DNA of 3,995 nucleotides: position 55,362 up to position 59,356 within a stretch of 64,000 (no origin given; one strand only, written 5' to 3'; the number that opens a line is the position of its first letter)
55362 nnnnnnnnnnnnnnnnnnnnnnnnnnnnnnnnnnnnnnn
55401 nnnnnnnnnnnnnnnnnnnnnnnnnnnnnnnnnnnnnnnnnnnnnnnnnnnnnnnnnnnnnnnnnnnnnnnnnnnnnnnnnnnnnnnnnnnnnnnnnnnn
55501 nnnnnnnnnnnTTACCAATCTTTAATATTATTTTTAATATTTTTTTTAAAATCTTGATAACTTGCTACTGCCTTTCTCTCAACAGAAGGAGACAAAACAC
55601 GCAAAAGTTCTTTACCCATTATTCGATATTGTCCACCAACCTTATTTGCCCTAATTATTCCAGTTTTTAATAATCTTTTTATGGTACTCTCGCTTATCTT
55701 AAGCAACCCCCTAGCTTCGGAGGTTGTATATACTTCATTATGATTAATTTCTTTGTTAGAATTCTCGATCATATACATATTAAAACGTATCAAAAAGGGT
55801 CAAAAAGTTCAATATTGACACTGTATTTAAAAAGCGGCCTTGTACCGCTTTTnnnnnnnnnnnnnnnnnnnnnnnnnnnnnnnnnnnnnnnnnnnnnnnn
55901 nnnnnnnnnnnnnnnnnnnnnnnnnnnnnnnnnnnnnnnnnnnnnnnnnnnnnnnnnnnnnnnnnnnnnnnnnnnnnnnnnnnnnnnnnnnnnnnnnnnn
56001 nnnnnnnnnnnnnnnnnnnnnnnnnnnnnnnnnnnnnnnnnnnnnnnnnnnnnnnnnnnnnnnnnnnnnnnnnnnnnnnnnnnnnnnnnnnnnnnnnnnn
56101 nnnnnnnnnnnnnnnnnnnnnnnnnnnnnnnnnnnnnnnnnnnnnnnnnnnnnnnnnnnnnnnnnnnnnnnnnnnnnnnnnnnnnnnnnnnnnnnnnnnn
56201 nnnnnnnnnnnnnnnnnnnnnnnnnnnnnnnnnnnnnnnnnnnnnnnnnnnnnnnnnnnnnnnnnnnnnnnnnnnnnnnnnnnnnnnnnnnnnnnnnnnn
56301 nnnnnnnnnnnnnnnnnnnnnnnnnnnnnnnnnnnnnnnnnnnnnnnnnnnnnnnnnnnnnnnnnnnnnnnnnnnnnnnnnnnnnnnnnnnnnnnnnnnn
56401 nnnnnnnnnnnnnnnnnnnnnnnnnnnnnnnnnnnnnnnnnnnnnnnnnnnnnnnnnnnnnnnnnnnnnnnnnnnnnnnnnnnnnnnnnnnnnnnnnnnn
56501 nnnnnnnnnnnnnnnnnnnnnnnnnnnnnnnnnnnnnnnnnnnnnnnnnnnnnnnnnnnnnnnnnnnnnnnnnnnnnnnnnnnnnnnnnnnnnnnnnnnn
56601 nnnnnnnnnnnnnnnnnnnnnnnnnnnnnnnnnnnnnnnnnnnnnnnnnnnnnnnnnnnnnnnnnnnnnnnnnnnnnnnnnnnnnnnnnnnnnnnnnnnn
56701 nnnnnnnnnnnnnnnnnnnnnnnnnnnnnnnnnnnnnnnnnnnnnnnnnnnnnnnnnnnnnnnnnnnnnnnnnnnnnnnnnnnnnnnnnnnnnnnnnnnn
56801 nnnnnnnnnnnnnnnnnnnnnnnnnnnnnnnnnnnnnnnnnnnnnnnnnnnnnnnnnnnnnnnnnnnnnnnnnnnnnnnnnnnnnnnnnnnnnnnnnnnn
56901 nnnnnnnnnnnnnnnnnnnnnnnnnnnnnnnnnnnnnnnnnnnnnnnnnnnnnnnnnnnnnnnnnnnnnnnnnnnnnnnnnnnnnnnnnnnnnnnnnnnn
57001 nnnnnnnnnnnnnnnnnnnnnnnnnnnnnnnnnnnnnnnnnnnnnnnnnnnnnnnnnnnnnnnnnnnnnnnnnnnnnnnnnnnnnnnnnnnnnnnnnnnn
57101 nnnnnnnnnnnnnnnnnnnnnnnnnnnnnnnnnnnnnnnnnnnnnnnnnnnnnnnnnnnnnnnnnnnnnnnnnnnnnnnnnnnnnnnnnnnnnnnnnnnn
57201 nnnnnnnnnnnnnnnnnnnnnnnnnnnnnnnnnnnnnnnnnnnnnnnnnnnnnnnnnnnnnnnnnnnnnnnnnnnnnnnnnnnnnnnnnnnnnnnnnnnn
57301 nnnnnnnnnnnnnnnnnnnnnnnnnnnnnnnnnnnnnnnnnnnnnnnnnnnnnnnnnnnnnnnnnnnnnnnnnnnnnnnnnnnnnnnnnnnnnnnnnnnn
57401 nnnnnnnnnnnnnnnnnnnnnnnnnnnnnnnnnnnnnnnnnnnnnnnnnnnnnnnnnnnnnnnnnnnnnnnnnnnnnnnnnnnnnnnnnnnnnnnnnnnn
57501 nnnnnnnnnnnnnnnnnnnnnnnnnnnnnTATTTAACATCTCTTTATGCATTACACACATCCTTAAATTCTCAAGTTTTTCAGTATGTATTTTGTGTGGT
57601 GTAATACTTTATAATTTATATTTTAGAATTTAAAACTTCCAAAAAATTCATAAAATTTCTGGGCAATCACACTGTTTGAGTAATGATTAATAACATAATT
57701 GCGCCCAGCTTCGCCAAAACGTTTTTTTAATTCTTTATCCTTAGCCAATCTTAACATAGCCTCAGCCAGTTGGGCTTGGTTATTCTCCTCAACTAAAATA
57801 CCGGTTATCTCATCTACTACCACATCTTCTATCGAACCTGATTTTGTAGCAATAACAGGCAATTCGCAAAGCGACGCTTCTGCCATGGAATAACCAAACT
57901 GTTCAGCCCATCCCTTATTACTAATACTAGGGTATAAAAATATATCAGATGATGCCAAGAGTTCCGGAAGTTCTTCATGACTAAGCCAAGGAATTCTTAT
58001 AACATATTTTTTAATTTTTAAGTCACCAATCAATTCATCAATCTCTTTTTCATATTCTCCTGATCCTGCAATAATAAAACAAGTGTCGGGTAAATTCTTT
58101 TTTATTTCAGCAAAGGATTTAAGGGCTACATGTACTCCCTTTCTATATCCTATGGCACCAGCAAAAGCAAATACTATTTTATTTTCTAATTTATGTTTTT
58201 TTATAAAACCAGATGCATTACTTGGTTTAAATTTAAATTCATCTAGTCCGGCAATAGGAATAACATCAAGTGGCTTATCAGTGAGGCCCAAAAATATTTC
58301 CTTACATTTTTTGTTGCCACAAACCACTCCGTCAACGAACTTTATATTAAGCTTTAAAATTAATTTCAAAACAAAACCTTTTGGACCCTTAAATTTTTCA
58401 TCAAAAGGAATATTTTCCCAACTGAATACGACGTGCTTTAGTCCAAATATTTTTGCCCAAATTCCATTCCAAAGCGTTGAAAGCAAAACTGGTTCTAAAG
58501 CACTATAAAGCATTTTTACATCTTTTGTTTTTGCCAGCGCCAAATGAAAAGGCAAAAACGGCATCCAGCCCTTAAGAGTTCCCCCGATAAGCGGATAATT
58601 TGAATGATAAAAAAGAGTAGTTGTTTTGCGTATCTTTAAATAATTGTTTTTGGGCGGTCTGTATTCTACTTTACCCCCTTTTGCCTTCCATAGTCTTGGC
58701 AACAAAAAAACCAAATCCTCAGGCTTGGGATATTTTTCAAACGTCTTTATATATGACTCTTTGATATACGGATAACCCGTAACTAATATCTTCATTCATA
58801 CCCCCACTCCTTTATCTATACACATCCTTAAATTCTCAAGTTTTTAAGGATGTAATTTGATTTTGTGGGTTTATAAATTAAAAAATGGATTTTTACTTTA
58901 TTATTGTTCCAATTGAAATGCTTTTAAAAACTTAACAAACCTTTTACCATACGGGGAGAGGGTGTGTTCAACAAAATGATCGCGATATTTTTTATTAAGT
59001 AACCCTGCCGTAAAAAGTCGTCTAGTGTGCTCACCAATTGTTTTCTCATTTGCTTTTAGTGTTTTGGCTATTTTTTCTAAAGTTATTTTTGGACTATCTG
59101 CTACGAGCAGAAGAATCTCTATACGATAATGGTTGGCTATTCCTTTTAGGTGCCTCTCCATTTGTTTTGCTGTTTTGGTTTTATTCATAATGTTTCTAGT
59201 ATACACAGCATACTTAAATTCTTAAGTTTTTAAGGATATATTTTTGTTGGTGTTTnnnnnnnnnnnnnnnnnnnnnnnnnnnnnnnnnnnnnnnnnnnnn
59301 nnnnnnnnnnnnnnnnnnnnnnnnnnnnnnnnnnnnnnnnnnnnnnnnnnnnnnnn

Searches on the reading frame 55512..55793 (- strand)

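Call 86: search_protein_families(library=pfam, proteins=[window:55512-55793:-], max_evalue=0.001)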
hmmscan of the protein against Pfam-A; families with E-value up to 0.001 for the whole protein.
window:55512-55793:- (93 aa): 1 family
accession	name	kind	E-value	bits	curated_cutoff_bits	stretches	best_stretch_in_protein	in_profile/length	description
PF12728.13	HTH_17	-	1.4e-09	38.4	27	1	21-67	1-47/51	Helix-turn-helix domain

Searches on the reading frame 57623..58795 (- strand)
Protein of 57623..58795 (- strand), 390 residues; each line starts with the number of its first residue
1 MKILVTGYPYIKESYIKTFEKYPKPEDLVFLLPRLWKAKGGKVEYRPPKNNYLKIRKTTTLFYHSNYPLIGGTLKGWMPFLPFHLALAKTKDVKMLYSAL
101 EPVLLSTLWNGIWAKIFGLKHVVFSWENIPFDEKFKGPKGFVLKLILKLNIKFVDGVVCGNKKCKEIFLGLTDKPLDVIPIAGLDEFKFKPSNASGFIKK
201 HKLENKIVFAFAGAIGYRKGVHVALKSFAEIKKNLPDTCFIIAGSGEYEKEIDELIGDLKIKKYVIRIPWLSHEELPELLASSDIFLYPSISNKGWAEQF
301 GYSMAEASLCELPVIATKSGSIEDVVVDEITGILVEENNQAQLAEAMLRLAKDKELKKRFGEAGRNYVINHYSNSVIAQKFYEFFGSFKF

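Call 11: search_protein_families(library=pfam, proteins=[window:57623-58795:-], max_evalue=0.00001)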
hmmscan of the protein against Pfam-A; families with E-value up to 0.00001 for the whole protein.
window:57623-58795:- (390 aa): 3 families
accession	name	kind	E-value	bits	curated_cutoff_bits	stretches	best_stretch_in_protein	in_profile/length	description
PF00534.26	Glycos_transf_1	-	5.1e-40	137.3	26.4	1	199-366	7-171/172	Glycosyl transferases group 1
PF13692.12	Glyco_trans_1_4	-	5.2e-28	98.5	27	1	208-353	3-142/142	Glycosyl transferases group 1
PF13524.12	Glyco_trans_1_2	-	9.6e-08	32.5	25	1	230-381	8-142/144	Glycosyl transferase-like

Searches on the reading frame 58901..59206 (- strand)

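Call 86: search_protein_families(library=pfam, proteins=[window:58901-59206:-], max_evalue=0.001)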
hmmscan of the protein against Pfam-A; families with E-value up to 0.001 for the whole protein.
window:58901-59206:- (101 aa): 2 families
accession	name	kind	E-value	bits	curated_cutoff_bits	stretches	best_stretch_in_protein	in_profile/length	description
PF01022.26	HTH_5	-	0.00016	21.9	22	1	28-72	4-47/47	Bacterial regulatory protein, arsR family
PF01047.28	MarR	-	0.00077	19.7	24.6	0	28-73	5-50/59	MarR family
